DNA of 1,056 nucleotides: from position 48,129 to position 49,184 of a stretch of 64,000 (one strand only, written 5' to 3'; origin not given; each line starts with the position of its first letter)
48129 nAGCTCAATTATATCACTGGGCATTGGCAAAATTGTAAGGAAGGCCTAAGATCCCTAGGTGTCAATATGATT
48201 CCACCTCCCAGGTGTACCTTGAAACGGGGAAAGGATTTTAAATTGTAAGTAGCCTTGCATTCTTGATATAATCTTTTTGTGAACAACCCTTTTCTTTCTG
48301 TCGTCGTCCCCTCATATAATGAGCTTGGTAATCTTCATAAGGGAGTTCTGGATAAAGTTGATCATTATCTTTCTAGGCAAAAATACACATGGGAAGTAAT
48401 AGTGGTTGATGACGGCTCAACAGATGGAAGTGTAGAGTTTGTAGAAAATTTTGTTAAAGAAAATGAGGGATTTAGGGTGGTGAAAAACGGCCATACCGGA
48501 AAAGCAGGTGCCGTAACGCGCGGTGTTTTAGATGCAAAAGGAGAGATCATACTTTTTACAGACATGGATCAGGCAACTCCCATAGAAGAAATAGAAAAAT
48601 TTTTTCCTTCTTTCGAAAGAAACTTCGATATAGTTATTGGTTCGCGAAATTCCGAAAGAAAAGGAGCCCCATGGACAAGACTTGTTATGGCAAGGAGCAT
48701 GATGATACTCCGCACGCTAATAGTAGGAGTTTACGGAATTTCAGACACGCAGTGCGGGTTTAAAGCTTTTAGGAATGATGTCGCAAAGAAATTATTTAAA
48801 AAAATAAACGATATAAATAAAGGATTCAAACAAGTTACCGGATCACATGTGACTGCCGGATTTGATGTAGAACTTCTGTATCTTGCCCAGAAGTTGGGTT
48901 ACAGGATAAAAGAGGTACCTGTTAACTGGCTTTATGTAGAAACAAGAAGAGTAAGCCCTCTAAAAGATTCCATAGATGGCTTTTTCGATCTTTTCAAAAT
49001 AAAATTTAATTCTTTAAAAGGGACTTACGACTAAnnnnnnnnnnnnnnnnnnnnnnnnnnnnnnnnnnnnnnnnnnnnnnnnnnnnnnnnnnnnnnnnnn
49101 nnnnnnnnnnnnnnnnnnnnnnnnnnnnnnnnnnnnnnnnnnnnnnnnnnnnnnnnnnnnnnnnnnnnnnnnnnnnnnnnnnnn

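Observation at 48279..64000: Large glycosylation cluster: five GT2 enzymes, a Wzx flippase, and six GT-C-type polytopic proteins including two YfhO paralogues and an unknown paralogous pair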

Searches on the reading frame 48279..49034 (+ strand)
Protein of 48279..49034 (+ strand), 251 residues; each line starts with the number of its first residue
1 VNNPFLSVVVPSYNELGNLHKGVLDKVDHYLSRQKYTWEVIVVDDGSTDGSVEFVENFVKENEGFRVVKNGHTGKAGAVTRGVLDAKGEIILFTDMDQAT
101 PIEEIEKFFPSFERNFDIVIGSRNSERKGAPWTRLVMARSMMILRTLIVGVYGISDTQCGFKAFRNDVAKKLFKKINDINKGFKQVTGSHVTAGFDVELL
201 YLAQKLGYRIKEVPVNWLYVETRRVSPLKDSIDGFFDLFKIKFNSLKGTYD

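Call 3: search_protein_families(library=pfam, proteins=[window:48279-49034:+], max_evalue=0.01)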
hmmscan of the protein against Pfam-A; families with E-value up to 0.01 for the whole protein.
window:48279-49034:+ (251 aa): 3 families
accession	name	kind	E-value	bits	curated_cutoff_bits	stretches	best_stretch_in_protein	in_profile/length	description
PF00535.33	Glycos_transf_2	-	7.1e-29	101.3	23.3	1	7-173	1-168/168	Glycosyl transferase family 2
PF10111.15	Glyco_tranf_2_2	-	1.2e-07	32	27.3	1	7-107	1-101/276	Glycosyltransferase like family 2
PF13641.12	Glyco_tranf_2_3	-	3.6e-07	30.9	27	1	6-222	3-213/230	Glycosyltransferase like family 2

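Call 7: search_protein_families(library=ncbifam, proteins=[window:48279-49034:+], max_evalue=0.01)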
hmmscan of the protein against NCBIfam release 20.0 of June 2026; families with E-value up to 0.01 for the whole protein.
window:48279-49034:+ (251 aa): 24 families
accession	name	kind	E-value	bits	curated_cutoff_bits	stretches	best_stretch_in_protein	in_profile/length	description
NF041875.1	EPS_EpsD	equivalog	1.1e-18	67.8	370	1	6-145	1-141/325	exopolysaccharide biosynthesis glycosyltransferase EpsD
NF047588.1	GlcsyltransPgfSStrep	equivalog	9.6e-16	57.9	500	1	6-183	3-180/308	glycosyltransferase PgfS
NF007986.1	PRK10714.1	equivalog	1.3e-15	57.2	529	1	6-172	8-172/316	undecaprenyl-phosphate 4-deoxy-4-formamido-L-arabinose transferase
NF041391.1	DPhHxTase_Halo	equivalog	4.7e-14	51.9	375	1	12-217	3-183/213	dolichyl-phosphate hexose transferase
NF007482.0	PRK10073.1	equivalog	8.8e-14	51.2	423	1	3-99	5-97/334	glycosyltransferase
TIGR03937.1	PgaC_IcaA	equivalog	2.8e-13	49.6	422.3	1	3-98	44-136/407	poly-beta-1,6-N-acetyl-D-glucosamine synthase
NF038302.1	EPS_HpsE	equivalog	6.1e-13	48.4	300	1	6-99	3-98/307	hormogonium polysaccharide biosynthesis glycosyltransferase HpsE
TIGR04182.1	glyco_TIGR04182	equivalog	2.8e-11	43.4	325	1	7-240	3-216/293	S-layer glycoprotein N-glycosyltransferase AglJ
TIGR04283.1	glyco_like_mftF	equivalog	9e-11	41.8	182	1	6-103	1-88/221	TIGR04283 family arsenosugar biosynthesis glycosyltransferase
NF047683.1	TeichurnBiosyTuaG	equivalog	2e-10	40.8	400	1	2-109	4-108/252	teichuronic acid biosynthesis protein TuaG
NF058614.1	PPMAGASynPpgS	equivalog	7.7e-10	38.6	370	1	8-223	4-202/226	polyprenyl-phospho-N-acetylgalactosaminyl synthase PpgS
NF050050.1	ProtGlycPglI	equivalog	1.7e-09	37.5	500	1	4-122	2-118/306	GalNAc(5)-diNAcBac-PP-undecaprenol beta-1,3-glucosyltransferase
NF010496.0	PRK13915.1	equivalog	5.5e-08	32.2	262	1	6-99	33-128/307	glucosyl-3-phosphoglycerate synthase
TIGR03965.1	mycofact_glyco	equivalog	1.1e-07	31.1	280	1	6-100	76-167/467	mycofactocin biosynthesis glycosyltransferase MftF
NF053739.1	GlytfEpsEBac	equivalog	1.9e-07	30.3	450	1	19-113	12-108/265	glycosyltransferase EpsE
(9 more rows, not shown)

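Call 52: search_solved_structures(query=window:48279-49034:+, max_evalue=0.00001)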
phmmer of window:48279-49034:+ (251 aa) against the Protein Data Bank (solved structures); distinct sequences matched with E-value up to 0.00001: 16.
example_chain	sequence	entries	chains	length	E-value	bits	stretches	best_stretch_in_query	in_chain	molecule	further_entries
5mlz_A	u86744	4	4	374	6.7e-15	58.4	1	6-171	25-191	Dolichol monophosphate mannose synthase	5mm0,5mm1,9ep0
5eke_A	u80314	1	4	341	7e-12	48.5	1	6-139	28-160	Uncharacterized glycosyltransferase sll0501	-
5ekp_C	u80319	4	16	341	7.1e-12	48.5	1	6-139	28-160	Uncharacterized glycosyltransferase sll0501 | Glycosyltransferase sll0501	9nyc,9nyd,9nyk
9nye_A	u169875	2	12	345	7.3e-12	48.4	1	6-139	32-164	Glycosyltransferase sll0501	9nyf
9bhc_C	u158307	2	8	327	9e-12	48.1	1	6-169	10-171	Undecaprenyl-phosphate 4-deoxy-4-formamido-L-arabinose transferase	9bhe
8vxh_A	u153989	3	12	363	1.2e-11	47.8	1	6-169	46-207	Undecaprenyl-phosphate 4-deoxy-4-formamido-L-arabinose transferase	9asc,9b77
9hwj_A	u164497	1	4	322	1.8e-10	43.8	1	6-169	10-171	Undecaprenyl-phosphate 4-deoxy-4-formamido-L-arabinose transferase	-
5hea_A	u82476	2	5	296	9.6e-08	34.9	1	2-112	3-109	Putative glycosyltransferase (GalT1)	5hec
8bz8_A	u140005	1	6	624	3.7e-07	33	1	6-123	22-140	Glycosyltransferase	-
8bz4_A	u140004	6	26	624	3.7e-07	33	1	6-123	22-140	Glycosyltransferase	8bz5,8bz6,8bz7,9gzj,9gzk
8vh7_A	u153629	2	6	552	9.6e-07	31.7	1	3-136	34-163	Heparosan synthase B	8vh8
8viw_A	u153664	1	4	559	9.9e-07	31.6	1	3-136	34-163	Heparosan synthase B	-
6yv7_B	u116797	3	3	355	1.3e-06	31.2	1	4-103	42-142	Glycosyl transferase, family 2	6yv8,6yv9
6yv7_A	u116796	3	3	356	1.3e-06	31.2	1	4-103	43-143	Glycosyl transferase, family 2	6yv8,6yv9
2z87_A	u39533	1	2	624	9.5e-06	28.4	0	4-129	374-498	Chondroitin synthase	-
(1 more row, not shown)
